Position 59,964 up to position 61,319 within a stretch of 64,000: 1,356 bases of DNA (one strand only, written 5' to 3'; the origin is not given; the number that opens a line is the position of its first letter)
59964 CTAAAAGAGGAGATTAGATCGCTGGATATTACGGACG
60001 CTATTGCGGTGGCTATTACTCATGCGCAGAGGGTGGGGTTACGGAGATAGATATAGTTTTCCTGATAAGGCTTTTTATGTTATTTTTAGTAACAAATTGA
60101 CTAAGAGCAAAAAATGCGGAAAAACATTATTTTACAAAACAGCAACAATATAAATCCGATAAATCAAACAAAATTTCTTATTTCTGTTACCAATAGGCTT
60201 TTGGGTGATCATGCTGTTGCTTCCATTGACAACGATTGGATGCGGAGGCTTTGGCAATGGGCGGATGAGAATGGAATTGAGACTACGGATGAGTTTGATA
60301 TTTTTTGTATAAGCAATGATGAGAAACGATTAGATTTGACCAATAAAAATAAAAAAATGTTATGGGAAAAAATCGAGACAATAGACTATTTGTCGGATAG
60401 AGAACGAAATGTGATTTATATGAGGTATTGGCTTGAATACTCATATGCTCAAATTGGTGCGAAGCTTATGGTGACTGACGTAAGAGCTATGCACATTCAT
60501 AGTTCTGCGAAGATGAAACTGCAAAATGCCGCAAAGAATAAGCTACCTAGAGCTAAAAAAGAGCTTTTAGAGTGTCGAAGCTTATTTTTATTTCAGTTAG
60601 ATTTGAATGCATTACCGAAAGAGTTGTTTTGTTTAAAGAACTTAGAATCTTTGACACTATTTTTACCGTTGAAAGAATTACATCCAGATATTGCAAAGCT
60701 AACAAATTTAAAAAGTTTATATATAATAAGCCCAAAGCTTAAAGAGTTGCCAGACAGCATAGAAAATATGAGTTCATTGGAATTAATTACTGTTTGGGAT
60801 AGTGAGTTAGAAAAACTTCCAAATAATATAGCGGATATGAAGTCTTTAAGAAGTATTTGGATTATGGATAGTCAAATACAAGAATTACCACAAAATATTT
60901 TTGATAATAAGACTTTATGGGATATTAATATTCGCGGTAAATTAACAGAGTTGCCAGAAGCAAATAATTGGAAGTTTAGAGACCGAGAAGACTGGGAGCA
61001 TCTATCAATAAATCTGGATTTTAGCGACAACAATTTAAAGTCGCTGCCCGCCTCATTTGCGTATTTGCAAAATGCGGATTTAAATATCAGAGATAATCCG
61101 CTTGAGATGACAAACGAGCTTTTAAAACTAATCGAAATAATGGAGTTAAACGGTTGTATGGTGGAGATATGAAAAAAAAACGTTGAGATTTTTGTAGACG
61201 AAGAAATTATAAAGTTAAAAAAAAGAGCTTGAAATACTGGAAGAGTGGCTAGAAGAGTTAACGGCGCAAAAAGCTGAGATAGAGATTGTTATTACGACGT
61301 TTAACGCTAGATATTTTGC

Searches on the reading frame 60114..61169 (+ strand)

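Call 46: search_protein_families(library=pfam, proteins=[window:60114-61169:+], max_evalue=0.001)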
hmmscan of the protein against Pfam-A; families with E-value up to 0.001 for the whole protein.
window:60114-61169:+ (352 aa): 5 families
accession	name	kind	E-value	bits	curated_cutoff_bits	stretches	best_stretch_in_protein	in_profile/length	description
PF23598.1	LRR_14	-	7.1e-10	38.6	40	1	149-247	44-143/353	Leucine-rich repeat region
PF04545.22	Sigma70_r4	-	1.7e-08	34.2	24.1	1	91-137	3-49/50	Sigma-70, region 4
PF08281.18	Sigma70_r4_2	-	8.9e-06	25.7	25.7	1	88-120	6-38/54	Sigma-70, region 4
PF23286.1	LRR_13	-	0.00026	21.2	30.1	0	175-227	3-57/210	Disease resistance protein RPS4B-like, leucine-rich repeats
PF13306.12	LRR_5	-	0.0004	20.7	27.7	1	167-282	3-117/127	BspA type Leucine rich repeat region (6 copies)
